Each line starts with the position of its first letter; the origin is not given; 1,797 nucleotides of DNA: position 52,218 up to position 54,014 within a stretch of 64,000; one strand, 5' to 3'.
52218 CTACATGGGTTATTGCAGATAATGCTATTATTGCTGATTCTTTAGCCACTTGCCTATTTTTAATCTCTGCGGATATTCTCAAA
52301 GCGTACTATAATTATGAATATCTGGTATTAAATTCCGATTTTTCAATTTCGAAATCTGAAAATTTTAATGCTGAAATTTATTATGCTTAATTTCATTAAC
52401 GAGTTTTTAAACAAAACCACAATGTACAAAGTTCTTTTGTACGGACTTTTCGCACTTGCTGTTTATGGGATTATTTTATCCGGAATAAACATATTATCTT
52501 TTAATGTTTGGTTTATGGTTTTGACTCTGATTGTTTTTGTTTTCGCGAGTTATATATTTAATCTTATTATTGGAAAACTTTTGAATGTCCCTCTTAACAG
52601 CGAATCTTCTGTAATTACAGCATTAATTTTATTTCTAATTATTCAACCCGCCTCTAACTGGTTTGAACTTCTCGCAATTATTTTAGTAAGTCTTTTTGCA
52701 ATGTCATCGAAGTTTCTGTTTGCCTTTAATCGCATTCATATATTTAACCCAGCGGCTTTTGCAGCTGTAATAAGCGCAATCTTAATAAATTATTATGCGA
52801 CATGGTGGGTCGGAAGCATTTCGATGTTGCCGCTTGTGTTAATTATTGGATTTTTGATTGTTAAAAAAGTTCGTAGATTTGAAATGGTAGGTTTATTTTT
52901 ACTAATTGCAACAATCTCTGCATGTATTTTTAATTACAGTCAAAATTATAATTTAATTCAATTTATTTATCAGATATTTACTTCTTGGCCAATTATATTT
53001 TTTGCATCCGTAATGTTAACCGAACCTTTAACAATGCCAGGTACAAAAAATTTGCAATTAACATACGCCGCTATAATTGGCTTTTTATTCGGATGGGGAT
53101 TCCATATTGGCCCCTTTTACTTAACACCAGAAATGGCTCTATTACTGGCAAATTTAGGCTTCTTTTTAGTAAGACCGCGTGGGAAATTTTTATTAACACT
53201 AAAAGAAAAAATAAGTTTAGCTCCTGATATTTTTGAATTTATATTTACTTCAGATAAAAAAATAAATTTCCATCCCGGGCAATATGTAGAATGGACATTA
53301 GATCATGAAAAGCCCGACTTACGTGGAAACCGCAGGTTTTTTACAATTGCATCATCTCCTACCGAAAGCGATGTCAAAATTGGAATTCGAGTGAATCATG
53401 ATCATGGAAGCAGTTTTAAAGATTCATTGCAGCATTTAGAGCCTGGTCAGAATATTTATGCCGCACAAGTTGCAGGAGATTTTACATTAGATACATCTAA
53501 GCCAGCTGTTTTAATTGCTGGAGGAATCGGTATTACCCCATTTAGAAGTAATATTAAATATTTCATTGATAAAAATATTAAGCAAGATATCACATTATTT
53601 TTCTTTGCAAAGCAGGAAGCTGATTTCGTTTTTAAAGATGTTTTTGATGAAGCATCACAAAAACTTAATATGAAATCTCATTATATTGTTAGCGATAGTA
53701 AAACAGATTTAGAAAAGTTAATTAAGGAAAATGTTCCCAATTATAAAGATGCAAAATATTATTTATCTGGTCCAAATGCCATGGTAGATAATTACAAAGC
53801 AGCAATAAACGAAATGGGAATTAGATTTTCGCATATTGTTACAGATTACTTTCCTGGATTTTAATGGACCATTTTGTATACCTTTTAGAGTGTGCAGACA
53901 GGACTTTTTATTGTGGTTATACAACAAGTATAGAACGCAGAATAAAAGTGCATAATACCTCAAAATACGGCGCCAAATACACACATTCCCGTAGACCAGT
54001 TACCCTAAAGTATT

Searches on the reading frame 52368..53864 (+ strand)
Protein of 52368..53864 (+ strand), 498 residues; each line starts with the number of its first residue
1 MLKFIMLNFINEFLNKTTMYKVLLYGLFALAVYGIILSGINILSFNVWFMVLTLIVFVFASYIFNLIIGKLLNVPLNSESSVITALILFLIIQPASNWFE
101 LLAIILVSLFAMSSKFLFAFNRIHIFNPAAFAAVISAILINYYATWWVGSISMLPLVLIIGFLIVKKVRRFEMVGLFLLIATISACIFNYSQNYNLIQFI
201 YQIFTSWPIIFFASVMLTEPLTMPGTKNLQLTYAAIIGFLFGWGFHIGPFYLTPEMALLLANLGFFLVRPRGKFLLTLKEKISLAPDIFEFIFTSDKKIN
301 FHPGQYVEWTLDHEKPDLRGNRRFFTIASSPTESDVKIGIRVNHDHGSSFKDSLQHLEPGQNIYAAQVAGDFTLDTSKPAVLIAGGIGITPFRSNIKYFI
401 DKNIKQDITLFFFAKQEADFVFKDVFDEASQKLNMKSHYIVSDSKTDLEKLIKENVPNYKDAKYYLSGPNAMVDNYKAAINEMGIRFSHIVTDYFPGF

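Call 41: search_protein_families(library=pfam, proteins=[window:52368-53864:+], max_evalue=0.00001)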
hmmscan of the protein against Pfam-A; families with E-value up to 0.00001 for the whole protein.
window:52368-53864:+ (498 aa): 1 family
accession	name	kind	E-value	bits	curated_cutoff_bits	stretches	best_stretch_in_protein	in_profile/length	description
PF00175.26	NAD_binding_1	-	4.9e-10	40.5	22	1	382-475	1-106/109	Oxidoreductase NAD-binding domain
